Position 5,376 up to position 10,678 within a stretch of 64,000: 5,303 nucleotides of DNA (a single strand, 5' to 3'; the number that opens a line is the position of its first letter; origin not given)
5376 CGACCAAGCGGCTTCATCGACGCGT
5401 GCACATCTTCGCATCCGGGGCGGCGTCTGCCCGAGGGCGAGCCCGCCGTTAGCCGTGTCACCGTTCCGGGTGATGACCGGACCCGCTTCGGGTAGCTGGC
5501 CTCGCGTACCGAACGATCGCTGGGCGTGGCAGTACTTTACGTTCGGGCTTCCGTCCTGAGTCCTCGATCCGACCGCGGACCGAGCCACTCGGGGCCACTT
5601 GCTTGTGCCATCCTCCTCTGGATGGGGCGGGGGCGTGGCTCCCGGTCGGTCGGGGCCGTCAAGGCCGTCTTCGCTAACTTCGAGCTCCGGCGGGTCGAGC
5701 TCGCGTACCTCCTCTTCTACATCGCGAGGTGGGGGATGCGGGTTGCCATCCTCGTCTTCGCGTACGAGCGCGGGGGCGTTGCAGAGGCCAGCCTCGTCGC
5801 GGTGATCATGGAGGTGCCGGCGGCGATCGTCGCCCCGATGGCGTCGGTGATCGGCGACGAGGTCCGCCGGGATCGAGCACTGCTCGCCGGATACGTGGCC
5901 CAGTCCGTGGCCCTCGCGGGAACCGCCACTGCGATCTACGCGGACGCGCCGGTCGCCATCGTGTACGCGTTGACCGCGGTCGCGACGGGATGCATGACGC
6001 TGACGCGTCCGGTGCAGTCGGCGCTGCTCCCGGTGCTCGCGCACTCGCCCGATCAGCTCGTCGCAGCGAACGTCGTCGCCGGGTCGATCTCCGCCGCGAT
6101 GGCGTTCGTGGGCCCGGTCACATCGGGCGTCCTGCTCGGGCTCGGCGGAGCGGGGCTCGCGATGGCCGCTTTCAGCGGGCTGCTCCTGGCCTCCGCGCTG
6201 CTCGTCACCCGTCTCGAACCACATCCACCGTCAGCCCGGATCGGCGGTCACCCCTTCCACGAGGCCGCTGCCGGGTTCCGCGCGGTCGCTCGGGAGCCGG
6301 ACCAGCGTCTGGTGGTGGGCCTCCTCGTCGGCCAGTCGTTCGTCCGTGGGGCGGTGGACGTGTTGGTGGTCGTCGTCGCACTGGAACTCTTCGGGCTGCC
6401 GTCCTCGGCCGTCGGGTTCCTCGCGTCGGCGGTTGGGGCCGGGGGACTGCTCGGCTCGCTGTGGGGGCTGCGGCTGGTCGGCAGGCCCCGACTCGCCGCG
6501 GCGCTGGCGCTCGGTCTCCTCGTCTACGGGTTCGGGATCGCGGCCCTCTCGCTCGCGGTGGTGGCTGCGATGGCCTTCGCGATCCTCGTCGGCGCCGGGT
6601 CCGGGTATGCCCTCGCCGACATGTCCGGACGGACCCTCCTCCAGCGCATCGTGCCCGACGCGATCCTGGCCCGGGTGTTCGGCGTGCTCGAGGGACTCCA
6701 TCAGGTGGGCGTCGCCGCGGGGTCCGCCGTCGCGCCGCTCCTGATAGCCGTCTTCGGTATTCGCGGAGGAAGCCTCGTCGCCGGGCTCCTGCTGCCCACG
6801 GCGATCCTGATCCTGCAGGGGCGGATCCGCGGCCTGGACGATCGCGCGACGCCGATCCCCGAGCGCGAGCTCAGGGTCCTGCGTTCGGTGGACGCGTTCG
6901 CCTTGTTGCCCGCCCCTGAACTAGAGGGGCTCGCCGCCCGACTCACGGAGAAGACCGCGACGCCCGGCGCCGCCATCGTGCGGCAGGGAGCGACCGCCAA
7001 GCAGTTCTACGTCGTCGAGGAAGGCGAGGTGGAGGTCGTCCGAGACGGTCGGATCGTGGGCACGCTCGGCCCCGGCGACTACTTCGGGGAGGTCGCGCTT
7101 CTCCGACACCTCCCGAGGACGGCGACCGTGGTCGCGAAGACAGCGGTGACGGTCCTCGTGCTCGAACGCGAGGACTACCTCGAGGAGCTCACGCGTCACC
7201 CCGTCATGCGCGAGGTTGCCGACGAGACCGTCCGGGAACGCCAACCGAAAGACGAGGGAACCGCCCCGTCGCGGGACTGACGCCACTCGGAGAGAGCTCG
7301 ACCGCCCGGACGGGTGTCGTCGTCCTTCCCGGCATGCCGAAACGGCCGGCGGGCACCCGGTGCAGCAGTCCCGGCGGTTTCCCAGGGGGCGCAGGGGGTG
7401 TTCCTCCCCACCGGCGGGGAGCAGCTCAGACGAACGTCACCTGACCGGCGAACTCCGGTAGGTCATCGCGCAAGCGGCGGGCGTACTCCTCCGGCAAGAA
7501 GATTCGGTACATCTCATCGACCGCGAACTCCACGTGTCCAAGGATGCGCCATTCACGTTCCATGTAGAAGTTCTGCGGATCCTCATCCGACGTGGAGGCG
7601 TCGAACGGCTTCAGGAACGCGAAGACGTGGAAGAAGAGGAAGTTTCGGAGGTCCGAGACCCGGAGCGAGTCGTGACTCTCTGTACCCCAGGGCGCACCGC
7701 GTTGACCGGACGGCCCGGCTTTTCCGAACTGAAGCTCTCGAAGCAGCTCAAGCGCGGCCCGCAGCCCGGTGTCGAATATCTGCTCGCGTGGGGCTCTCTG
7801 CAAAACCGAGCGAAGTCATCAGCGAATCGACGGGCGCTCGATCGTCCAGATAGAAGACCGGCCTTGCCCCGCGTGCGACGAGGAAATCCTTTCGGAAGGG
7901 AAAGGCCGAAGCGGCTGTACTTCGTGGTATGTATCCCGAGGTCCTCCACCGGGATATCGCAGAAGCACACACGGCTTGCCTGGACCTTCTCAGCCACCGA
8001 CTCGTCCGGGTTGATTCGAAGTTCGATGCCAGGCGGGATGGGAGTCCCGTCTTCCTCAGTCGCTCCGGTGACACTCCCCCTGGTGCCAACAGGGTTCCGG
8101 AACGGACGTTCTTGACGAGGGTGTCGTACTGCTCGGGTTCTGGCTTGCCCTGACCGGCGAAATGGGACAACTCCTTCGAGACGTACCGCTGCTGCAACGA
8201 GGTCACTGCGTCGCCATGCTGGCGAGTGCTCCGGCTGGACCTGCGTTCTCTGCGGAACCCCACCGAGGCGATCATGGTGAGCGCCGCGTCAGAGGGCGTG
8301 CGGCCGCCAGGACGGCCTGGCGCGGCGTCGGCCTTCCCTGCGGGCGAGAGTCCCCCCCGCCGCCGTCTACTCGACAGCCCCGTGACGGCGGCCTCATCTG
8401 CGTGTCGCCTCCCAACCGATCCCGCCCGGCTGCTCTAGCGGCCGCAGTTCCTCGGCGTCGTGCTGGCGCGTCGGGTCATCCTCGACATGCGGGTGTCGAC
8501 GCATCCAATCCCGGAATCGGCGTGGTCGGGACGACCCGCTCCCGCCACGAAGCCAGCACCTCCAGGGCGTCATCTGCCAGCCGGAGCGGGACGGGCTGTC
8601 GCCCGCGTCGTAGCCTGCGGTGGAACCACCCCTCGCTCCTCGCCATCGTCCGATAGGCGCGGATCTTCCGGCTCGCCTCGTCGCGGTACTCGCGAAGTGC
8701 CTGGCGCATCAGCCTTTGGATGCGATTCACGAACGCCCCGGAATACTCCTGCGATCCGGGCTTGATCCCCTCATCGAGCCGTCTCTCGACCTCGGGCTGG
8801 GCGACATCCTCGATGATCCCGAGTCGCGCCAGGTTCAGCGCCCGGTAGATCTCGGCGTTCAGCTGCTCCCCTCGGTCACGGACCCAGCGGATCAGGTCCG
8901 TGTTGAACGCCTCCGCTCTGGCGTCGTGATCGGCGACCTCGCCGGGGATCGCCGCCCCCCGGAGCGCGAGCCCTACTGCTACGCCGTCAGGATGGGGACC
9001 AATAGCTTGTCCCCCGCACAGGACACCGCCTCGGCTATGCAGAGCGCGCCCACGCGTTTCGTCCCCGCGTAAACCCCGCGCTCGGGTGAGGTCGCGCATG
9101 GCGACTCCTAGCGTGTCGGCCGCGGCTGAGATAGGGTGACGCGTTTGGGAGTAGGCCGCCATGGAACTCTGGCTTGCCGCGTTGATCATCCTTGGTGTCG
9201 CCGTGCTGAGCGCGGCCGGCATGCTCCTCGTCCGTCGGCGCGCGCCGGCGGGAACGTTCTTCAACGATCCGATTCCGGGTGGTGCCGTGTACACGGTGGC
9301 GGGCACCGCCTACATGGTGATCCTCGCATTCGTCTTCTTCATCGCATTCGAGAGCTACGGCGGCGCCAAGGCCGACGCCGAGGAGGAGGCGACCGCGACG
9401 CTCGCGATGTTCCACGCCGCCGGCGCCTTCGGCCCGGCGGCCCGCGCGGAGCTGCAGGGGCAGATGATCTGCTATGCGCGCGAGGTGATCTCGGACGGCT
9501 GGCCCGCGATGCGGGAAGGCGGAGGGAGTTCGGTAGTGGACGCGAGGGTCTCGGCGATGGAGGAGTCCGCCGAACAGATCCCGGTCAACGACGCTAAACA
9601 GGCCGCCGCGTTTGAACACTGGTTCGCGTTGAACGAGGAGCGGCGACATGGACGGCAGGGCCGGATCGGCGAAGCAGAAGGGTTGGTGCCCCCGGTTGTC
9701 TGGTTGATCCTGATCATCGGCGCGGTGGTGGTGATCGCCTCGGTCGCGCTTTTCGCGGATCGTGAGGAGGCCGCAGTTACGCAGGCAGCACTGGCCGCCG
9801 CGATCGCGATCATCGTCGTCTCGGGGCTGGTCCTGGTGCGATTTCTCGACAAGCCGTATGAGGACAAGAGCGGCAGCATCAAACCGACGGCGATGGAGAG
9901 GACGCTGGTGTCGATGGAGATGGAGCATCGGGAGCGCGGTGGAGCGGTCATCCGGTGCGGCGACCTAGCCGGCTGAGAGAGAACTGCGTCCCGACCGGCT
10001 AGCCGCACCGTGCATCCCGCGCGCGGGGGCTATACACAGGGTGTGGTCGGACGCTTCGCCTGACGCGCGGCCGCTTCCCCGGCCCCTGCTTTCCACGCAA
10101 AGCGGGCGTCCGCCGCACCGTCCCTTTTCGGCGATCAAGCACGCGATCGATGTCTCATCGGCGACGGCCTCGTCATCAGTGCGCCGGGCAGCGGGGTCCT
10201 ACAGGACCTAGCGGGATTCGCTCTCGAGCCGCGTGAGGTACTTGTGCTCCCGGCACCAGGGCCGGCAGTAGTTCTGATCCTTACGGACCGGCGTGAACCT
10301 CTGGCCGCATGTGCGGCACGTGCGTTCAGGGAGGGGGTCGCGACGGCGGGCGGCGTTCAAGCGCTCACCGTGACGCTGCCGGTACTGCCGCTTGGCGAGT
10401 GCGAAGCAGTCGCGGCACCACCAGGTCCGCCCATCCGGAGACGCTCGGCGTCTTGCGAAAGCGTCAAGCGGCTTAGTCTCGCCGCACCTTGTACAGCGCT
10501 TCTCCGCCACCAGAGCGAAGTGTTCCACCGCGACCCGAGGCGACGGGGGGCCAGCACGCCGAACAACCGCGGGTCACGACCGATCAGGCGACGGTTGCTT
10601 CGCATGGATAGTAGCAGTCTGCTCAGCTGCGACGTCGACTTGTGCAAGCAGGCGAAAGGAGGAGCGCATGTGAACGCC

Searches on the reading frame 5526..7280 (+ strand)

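Call 42: search_protein_families(library=pfam, proteins=[window:5526-7280:+], max_evalue=0.01)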
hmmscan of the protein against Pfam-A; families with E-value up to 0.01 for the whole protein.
window:5526-7280:+ (584 aa): 3 families
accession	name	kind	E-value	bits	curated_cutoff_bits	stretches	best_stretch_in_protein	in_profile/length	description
PF00027.35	cNMP_binding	-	1.4e-21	76.7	27.5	1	477-557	3-88/89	Cyclic nucleotide-binding domain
PF07690.21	MFS_1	-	3e-19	69.6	33.4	2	59-387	3-334/347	Major Facilitator Superfamily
PF05977.19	MFS_3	-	5.5e-08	32.1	27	1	87-438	46-399/524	Transmembrane secretion effector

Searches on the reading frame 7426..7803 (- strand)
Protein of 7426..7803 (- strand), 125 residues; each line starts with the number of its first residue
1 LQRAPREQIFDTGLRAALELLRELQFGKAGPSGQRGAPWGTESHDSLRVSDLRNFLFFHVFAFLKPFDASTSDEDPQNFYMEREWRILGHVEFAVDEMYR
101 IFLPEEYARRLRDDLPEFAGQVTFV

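Call 42: search_protein_families(library=pfam, proteins=[window:7426-7803:-], max_evalue=0.01)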
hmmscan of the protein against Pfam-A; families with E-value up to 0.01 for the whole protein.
window:7426-7803:- (125 aa): 1 family
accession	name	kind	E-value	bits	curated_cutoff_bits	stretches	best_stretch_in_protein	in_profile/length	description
PF10899.13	AbiGi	-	0.0023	18.4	22.4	1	60-97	106-147/185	Putative abortive phage resistance protein AbiGi, antitoxin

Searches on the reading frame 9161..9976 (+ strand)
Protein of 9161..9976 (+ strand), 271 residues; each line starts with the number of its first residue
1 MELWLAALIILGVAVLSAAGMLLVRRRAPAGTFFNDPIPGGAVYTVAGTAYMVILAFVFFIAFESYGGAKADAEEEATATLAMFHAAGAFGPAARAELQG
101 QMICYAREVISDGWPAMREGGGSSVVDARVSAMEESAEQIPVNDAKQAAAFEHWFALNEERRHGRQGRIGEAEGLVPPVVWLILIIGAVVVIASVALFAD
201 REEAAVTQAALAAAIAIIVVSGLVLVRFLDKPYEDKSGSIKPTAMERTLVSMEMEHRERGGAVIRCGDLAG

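Call 10: search_protein_families(library=pfam, proteins=[window:9161-9976:+], max_evalue=0.01)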
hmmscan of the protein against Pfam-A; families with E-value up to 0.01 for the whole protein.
window:9161-9976:+ (271 aa): 1 family
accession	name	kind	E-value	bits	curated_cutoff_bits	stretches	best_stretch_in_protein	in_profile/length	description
PF14023.12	Bestrophin-like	-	1e-31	110.7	32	1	13-236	3-224/232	Bestrophin-like domain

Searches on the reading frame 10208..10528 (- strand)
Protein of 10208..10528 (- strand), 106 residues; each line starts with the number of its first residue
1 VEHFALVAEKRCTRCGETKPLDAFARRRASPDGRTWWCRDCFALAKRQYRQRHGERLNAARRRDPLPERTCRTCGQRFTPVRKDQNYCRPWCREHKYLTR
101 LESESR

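Call 10: search_protein_families(library=pfam, proteins=[window:10208-10528:-], max_evalue=0.01)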
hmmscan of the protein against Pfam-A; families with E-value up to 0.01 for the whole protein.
window:10208-10528:- (106 aa): 2 families
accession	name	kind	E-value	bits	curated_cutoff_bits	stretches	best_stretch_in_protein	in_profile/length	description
PF12898.13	Stc1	-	8.3e-05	23.5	24.8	1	7-42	49-83/84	Stc1 domain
PF20120.5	DUF6510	-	0.0092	16.3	26.4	1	7-58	24-74/86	Family of unknown function (DUF6510)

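Call 71: search_protein_families(library=ncbifam, proteins=[window:10208-10528:-], max_evalue=0.001)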
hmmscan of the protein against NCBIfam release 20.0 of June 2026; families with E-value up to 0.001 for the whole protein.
window:10208-10528:- (106 aa): 0 families
